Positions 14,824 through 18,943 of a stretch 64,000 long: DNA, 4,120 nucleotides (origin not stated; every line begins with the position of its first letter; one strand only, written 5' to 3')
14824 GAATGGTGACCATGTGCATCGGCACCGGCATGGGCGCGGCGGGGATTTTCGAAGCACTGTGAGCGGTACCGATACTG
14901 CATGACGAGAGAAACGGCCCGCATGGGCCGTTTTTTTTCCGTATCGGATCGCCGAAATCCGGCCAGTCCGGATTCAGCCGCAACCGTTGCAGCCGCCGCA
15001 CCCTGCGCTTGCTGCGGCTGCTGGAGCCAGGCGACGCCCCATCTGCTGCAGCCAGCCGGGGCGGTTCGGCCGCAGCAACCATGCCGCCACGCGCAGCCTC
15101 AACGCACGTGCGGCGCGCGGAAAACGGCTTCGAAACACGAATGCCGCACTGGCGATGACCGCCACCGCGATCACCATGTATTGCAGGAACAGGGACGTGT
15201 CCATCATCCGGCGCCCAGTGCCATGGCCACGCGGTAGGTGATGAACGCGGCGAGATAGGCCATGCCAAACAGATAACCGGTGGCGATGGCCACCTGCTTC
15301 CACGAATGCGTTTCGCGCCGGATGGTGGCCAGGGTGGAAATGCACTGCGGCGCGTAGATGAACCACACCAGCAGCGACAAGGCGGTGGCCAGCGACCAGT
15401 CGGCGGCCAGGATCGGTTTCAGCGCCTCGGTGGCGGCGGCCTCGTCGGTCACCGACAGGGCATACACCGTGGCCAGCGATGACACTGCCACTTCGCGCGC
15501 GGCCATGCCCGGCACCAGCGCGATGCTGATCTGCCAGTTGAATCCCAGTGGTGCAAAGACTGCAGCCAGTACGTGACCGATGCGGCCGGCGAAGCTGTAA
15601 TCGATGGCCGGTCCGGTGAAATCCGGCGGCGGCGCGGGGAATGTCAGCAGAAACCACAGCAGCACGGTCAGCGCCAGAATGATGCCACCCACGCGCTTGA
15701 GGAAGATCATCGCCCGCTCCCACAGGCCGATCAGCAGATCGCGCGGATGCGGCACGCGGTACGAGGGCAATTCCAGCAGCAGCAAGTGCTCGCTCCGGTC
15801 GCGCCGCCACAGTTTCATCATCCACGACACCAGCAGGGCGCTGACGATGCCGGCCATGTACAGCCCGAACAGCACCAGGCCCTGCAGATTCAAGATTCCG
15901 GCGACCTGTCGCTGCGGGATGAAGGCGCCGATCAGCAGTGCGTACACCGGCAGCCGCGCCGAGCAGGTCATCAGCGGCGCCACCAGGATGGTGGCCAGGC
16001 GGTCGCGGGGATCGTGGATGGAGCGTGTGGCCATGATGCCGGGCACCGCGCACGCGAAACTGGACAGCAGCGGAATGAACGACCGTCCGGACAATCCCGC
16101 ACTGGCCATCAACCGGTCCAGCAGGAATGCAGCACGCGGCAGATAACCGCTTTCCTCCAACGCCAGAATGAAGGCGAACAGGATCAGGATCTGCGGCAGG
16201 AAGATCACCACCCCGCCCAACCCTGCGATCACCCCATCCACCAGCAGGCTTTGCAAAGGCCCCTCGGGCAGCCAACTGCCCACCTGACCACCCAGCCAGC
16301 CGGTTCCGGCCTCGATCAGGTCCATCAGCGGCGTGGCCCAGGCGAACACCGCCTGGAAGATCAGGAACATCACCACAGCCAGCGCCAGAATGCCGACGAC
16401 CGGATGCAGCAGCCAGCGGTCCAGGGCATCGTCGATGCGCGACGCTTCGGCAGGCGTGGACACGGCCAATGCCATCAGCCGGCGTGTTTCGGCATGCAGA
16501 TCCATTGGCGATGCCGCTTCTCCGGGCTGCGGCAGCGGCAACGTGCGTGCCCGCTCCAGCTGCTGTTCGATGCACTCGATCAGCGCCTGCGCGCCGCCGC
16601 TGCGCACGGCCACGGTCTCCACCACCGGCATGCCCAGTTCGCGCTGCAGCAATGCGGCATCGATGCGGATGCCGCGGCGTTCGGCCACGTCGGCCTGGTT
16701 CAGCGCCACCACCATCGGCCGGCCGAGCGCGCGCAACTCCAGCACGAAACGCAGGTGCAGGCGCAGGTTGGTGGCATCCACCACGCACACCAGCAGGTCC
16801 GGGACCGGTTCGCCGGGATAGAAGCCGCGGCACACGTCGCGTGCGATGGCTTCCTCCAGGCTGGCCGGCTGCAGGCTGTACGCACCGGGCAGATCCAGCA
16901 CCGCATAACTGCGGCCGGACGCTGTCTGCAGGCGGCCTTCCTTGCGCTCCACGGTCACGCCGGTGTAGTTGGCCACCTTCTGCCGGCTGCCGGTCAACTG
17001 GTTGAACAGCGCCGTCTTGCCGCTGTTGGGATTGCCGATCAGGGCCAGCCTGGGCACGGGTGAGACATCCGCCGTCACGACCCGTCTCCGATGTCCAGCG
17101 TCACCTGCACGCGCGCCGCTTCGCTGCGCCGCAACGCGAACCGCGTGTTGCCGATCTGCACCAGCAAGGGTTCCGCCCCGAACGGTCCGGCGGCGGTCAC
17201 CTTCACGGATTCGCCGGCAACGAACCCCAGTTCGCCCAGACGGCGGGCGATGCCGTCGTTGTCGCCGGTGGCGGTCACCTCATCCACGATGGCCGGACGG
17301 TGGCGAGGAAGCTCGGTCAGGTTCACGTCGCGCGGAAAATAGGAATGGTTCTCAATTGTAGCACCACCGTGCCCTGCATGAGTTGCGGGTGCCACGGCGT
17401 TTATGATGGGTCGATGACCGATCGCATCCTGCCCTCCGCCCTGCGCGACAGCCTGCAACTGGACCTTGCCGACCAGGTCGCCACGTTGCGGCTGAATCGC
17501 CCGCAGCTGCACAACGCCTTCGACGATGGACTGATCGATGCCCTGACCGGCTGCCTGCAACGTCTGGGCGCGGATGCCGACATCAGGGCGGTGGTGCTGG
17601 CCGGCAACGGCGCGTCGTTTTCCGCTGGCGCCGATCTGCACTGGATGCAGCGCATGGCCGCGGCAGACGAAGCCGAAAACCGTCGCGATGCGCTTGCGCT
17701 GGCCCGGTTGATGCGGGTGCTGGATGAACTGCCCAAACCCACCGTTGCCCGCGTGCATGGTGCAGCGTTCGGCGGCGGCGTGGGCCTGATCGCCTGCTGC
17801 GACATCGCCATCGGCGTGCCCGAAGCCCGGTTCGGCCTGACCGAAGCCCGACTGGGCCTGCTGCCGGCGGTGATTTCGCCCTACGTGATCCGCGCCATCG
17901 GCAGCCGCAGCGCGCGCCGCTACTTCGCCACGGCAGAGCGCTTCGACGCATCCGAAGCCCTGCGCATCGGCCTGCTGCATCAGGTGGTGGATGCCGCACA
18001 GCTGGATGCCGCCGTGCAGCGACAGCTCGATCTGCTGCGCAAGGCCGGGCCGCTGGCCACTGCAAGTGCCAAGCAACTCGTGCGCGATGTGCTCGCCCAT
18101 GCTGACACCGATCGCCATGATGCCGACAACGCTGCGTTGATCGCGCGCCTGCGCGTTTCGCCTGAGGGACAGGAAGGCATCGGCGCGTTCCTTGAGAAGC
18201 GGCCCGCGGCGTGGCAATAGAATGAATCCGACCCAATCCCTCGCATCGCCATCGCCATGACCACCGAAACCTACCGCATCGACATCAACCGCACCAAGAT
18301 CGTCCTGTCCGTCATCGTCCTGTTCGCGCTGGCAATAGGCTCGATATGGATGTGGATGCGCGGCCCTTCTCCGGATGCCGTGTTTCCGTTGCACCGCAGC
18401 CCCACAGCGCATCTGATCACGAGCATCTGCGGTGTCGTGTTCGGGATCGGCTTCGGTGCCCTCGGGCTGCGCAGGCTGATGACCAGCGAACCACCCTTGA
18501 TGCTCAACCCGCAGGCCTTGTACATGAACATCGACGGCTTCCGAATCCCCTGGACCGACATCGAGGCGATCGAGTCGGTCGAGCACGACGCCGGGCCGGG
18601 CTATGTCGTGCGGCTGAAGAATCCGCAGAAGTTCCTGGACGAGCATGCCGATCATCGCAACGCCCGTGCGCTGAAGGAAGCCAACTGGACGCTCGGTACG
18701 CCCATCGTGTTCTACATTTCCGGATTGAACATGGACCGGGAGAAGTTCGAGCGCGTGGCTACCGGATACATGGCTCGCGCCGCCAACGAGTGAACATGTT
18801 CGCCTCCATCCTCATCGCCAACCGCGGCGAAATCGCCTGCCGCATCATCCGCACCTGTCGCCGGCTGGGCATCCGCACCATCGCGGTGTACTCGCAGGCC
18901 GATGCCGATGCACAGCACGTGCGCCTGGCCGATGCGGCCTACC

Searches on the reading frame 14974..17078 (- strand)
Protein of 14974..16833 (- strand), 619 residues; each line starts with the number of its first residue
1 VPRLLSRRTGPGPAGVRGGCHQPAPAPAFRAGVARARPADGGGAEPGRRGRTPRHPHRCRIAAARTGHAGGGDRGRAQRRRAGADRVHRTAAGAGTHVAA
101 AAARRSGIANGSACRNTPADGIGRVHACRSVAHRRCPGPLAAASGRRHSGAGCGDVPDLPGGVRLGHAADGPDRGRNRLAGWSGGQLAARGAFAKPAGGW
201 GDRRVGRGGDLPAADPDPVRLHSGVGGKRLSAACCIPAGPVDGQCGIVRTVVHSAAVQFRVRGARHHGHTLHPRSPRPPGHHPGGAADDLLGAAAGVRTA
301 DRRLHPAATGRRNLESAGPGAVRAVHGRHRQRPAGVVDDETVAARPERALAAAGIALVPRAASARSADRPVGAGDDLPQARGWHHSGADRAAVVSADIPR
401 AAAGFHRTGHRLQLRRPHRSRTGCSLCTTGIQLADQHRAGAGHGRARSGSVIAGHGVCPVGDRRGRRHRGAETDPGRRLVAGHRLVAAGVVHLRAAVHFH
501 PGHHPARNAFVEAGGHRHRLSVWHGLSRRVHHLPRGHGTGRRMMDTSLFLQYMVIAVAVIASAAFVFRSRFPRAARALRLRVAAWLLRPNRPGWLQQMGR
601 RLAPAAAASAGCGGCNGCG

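Call 6: search_protein_families(library=pfam, proteins=[window:14974-16833:-, window:15204-17078:-], max_evalue=0.01)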
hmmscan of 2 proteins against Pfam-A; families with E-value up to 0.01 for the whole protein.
window:14974-16833:- (619 aa): 1 family
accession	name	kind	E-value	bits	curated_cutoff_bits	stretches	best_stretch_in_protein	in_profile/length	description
PF20228.3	DUF6587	-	5.9e-25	88.3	27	1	544-619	1-79/82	Family of unknown function (DUF6587)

window:15204-17078:- (624 aa): 6 families
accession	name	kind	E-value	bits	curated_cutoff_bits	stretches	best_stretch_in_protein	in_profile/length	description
PF02421.24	FeoB_N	-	1.2e-50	171.5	27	1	11-168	3-154/156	Ferrous iron transport protein B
PF07670.19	Gate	-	8.7e-38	129.4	29.6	2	291-386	2-104/104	Nucleoside recognition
PF01926.29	MMR_HSR1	-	4.3e-17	62.7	21.9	1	11-128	2-113/113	50S ribosome-binding GTPase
PF07664.17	FeoB_C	-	9.6e-13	48.1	26.6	1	403-455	1-54/54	Ferrous iron transport protein B C terminus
PF09439.16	SRPRB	-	0.00019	21.3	25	1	9-80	4-70/178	Signal recognition particle receptor beta subunit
PF04548.22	AIG1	-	0.0012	18.7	27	1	10-104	2-95/212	AIG1 family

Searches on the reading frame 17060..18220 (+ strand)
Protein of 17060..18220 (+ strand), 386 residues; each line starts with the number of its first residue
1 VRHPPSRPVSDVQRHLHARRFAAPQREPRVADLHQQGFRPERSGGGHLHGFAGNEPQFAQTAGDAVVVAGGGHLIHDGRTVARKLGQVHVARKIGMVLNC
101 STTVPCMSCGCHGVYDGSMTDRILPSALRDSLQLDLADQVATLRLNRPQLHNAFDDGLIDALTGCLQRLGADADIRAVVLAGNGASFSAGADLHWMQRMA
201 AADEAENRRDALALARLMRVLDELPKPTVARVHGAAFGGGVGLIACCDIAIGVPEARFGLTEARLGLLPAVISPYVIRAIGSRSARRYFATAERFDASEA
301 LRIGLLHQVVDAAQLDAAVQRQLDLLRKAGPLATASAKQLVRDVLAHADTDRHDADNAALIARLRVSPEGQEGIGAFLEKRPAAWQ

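Call 5: search_protein_families(library=pfam, proteins=[window:17060-18220:+])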
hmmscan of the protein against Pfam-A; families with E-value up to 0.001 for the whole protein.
window:17060-18220:+ (386 aa): 2 families
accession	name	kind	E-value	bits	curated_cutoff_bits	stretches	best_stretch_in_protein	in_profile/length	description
PF00378.25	ECH_1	-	6.9e-49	166.9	27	1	138-386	4-249/251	Enoyl-CoA hydratase/isomerase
PF16113.10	ECH_2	-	2e-28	100.3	27.2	1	141-353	2-211/335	Enoyl-CoA hydratase/isomerase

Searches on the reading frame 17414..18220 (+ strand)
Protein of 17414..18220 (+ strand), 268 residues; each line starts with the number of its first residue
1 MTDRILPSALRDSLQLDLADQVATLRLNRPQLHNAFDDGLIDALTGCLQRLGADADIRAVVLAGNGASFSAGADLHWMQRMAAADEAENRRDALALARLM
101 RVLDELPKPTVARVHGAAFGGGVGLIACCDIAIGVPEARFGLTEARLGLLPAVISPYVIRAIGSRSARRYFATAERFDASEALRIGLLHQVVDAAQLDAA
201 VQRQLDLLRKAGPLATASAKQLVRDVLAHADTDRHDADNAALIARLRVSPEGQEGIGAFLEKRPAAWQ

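Call 41: search_protein_families(library=ncbifam, proteins=[window:17414-18220:+], max_evalue=0.00001)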
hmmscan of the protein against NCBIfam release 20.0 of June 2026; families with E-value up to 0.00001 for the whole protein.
window:17414-18220:+ (268 aa): 72 families (the best 25 are shown)
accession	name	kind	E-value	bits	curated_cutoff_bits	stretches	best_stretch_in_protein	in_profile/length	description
NF005675.0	PRK07468.1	equivalog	4.4e-84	282.3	350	1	21-268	14-260/262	crotonase/enoyl-CoA hydratase family protein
NF004227.0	PRK05674.1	equivalog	4.4e-78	262.6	426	1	21-268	15-262/271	gamma-carboxygeranoyl-CoA hydratase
NF005879.0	PRK07827.1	equivalog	3.2e-60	203.6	283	1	15-268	10-260/261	enoyl-CoA hydratase family protein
NF006008.0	PRK08139.1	equivalog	6.1e-46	157.1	313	1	14-268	13-264/266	enoyl-CoA hydratase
NF004781.0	PRK06127.1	subfamily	7.7e-46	156.9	291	1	9-266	8-265/269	enoyl-CoA hydratase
NF051848.1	EnCoAHydtEchA19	equivalog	1.2e-44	152.8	400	1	18-268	6-256/258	enoyl-CoA hydratase EchA19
NF004796.0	PRK06144.1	subfamily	6.3e-43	147.1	272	1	11-268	7-260/262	enoyl-CoA hydratase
NF042430.2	EnCoAhydt_DpgD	equivalog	1.2e-41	142.9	400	1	19-268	4-256/258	enoyl-CoA-hydratase DpgD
NF006109.0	PRK08260.1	subfamily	1e-39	136.6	320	1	13-267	5-275/296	enoyl-CoA hydratase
NF006588.0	PRK09120.1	equivalog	7.1e-39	133.6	276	1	12-263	8-263/276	p-hydroxycinnamoyl CoA hydratase/lyase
NF006007.0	PRK08138.1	subfamily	4.3e-38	131.2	355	1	19-268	15-259/261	enoyl-CoA hydratase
NF004840.0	PRK06190.1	equivalog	1e-37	130.1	253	1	14-242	6-232/260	enoyl-CoA hydratase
NF005073.0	PRK06495.1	subfamily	4.1e-37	127.9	296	1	13-266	5-253/257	enoyl-CoA hydratase/isomerase family protein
NF006566.0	PRK09076.1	subfamily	8.9e-37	127.1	286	1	12-268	5-258/260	enoyl-CoA hydratase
NF005803.0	PRK07658.1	equivalog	9.3e-37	126.8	313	1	13-266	3-253/257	enoyl-CoA hydratase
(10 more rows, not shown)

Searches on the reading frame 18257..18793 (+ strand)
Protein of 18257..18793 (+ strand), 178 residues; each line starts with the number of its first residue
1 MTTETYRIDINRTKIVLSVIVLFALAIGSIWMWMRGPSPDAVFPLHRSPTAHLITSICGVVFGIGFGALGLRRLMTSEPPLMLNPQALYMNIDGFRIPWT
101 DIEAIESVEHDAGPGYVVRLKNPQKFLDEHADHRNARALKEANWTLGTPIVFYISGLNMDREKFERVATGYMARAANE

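Call 31: search_protein_families(library=pfam, proteins=[window:18257-18793:+], max_evalue=0.001)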
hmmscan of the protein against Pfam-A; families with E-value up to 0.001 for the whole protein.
window:18257-18793:+ (178 aa): 0 families

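Call 41: search_protein_families(library=ncbifam, proteins=[window:18257-18793:+], max_evalue=0.00001)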
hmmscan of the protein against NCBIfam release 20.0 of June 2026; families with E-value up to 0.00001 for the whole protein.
window:18257-18793:+ (178 aa): 1 family
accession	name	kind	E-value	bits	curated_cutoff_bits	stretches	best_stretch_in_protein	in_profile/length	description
NF041635.1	STM3941_fam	subfamily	5.4e-17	62.1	40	1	11-165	1-150/157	STM3941 family protein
